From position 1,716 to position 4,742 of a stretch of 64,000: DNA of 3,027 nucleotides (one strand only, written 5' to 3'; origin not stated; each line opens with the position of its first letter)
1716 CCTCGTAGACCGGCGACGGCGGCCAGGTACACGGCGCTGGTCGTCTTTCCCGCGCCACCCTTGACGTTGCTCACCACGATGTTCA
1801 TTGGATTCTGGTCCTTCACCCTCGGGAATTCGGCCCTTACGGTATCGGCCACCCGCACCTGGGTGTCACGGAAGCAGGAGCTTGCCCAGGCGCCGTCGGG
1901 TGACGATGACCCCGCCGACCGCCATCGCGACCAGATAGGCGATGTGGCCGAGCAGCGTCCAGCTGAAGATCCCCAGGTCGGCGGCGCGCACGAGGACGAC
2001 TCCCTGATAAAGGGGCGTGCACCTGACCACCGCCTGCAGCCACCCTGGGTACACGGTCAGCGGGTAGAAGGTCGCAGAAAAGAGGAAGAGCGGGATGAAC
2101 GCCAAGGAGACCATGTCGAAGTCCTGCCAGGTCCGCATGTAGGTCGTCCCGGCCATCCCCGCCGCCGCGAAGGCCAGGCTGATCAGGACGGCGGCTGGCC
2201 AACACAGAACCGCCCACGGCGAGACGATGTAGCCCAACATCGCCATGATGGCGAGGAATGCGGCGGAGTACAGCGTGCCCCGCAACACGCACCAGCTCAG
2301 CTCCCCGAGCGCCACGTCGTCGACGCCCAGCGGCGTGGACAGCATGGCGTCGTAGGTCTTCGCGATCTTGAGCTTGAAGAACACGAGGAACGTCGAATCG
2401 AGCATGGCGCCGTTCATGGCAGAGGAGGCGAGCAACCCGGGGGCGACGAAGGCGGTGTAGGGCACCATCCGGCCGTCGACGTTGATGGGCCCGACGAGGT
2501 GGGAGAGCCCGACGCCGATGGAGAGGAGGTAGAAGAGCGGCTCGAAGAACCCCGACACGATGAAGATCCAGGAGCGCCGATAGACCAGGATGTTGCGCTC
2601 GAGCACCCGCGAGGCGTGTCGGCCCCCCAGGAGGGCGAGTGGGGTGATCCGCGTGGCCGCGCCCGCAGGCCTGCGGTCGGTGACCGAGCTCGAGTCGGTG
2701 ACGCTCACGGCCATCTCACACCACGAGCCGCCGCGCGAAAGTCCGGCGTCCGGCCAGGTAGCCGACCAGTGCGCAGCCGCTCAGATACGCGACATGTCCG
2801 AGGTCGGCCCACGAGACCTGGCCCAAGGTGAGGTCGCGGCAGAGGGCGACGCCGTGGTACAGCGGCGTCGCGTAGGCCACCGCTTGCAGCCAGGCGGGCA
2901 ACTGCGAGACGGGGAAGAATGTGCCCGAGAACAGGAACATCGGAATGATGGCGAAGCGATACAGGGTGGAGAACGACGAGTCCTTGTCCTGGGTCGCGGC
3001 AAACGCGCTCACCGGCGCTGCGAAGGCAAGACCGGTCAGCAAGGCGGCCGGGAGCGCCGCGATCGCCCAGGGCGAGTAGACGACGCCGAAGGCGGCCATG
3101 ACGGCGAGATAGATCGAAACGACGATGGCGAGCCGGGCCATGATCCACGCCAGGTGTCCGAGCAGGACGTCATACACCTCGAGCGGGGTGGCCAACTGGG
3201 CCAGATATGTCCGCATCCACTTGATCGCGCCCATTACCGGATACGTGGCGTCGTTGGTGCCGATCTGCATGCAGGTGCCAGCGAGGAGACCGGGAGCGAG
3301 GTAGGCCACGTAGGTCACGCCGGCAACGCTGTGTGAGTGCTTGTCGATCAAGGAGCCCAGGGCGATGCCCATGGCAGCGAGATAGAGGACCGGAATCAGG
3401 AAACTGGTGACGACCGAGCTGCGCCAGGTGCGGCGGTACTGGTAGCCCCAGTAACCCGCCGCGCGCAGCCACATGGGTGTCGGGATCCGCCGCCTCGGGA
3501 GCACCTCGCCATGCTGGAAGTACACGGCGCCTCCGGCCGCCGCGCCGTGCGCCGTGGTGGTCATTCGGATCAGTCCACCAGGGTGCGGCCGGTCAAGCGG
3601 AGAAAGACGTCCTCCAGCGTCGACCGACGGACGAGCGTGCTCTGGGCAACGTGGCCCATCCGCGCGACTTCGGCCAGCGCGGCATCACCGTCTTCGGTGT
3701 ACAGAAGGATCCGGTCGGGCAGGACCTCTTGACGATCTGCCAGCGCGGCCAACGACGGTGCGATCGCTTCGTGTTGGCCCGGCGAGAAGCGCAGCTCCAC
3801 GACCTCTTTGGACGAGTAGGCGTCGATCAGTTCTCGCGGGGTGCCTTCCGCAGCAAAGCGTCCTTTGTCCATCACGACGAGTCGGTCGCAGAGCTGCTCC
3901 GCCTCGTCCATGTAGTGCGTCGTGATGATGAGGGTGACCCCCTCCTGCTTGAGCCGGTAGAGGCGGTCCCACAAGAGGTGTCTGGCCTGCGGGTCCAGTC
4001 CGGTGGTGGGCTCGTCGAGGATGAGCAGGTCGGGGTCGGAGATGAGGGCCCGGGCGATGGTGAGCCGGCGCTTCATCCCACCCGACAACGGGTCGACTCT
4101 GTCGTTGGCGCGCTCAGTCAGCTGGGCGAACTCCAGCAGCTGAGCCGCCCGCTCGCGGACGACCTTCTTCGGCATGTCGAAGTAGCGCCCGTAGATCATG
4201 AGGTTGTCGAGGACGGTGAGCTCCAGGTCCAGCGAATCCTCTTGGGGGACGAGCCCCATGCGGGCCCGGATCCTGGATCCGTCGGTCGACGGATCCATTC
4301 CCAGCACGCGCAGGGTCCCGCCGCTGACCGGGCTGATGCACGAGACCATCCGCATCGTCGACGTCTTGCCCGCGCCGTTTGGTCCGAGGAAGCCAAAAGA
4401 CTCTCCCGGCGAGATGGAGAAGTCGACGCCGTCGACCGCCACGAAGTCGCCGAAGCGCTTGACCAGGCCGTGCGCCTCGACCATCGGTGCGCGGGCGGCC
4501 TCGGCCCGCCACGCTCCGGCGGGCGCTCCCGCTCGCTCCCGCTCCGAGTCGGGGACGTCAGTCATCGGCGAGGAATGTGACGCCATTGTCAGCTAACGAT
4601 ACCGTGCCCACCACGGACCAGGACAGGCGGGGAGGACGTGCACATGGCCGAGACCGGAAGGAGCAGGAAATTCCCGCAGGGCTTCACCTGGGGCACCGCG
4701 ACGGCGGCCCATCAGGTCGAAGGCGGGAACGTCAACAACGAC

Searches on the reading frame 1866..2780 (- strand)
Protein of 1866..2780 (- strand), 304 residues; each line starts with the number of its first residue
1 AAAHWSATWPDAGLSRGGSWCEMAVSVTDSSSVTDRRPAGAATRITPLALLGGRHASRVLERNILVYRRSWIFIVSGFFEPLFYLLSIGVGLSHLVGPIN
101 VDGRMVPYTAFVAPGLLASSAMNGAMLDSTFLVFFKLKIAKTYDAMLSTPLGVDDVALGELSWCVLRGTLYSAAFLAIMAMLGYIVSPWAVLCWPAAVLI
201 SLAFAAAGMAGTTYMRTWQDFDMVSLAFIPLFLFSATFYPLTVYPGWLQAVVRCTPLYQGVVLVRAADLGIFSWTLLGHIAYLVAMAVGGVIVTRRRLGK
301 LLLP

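Call 79: search_protein_families(library=pfam, proteins=[window:1866-2780:-], max_evalue=0.00001)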
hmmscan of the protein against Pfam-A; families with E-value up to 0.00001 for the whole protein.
window:1866-2780:- (304 aa): 1 family
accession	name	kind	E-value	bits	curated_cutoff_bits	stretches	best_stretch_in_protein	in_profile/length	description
PF01061.29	ABC2_membrane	-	6.5e-15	55.7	26.9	1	59-267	6-209/211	ABC-2 type transporter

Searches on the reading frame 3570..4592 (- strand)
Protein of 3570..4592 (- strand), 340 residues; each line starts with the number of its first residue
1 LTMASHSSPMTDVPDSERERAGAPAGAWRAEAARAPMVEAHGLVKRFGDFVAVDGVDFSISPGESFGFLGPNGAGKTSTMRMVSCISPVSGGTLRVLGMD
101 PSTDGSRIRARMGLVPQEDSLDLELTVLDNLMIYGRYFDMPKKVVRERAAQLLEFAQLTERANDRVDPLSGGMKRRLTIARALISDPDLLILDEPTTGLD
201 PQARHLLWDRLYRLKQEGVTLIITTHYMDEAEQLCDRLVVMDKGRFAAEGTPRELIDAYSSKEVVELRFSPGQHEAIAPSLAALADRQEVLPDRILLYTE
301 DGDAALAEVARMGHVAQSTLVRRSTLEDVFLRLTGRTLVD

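Call 79: search_protein_families(library=pfam, proteins=[window:3570-4592:-], max_evalue=0.00001)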
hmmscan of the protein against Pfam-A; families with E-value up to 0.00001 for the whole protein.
window:3570-4592:- (340 aa): 2 families
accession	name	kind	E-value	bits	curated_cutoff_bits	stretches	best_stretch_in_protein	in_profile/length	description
PF00005.33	ABC_tran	-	3.8e-29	102.5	25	1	54-197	2-137/137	ABC transporter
PF13304.12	AAA_21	-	5.6e-14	53.3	27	1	169-226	238-298/304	AAA domain, putative AbiEii toxin, Type IV TA system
